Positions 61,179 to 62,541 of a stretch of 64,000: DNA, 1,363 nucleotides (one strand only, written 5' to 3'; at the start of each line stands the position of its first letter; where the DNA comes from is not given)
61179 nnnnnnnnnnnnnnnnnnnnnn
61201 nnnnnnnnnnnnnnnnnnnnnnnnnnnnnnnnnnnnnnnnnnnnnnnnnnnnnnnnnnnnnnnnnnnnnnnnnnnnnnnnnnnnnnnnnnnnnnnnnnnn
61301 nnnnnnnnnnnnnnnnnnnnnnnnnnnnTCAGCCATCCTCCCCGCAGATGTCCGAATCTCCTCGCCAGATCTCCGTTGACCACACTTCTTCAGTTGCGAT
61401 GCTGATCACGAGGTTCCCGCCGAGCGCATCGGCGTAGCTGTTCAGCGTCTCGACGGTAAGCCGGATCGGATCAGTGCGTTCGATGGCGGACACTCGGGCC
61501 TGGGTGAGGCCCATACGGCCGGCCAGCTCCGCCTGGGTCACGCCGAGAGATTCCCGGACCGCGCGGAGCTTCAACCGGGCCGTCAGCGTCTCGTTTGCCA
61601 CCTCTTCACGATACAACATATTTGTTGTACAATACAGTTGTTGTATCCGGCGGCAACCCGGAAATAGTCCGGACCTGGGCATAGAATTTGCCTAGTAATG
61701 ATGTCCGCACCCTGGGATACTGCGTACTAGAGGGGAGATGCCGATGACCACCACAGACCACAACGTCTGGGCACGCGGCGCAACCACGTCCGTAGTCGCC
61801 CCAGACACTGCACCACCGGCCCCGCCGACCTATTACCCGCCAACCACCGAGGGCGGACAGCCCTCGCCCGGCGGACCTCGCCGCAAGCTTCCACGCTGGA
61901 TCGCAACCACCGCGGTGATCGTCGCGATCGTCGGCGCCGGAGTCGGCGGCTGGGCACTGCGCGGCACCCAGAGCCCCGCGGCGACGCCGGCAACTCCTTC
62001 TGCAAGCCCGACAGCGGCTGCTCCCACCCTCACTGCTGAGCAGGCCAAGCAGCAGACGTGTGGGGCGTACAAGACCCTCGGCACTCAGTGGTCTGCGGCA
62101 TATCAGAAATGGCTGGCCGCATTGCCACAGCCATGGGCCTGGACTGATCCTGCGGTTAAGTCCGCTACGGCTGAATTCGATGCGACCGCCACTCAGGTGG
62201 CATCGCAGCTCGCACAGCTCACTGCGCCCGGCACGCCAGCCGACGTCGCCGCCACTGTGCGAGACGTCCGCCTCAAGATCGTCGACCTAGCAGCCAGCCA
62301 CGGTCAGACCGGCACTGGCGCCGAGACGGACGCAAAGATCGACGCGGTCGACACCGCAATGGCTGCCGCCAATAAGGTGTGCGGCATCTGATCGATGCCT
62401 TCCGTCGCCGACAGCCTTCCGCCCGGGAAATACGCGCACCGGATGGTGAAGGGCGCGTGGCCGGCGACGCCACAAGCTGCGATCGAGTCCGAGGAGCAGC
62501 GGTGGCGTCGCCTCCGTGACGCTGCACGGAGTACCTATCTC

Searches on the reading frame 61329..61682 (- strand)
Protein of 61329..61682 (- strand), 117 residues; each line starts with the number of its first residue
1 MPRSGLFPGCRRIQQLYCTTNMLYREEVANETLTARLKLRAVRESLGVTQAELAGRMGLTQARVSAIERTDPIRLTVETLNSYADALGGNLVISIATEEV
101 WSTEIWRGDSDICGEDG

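Call 90: find_encoding_contigs(protein=window:61329-61682:-, flank=10000, max_places=2)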
Protein window:61329-61682:- (117 aa): no gene with exactly this product is on record in the collection.

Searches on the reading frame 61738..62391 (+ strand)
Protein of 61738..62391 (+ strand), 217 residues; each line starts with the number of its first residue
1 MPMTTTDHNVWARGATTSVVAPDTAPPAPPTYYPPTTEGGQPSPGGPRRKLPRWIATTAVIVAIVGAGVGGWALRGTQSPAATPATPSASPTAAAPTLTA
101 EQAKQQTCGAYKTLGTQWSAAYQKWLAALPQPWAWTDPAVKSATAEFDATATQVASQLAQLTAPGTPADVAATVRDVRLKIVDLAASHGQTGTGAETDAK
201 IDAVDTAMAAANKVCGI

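Call 88: find_encoding_contigs(protein=window:61738-62391:+, flank=10000, max_places=2)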
Protein window:61738-62391:+ (217 aa): no gene with exactly this product is on record in the collection.
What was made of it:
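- Tried and rejected: This failed because the edge proteins are not on record (calls 88, 90).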
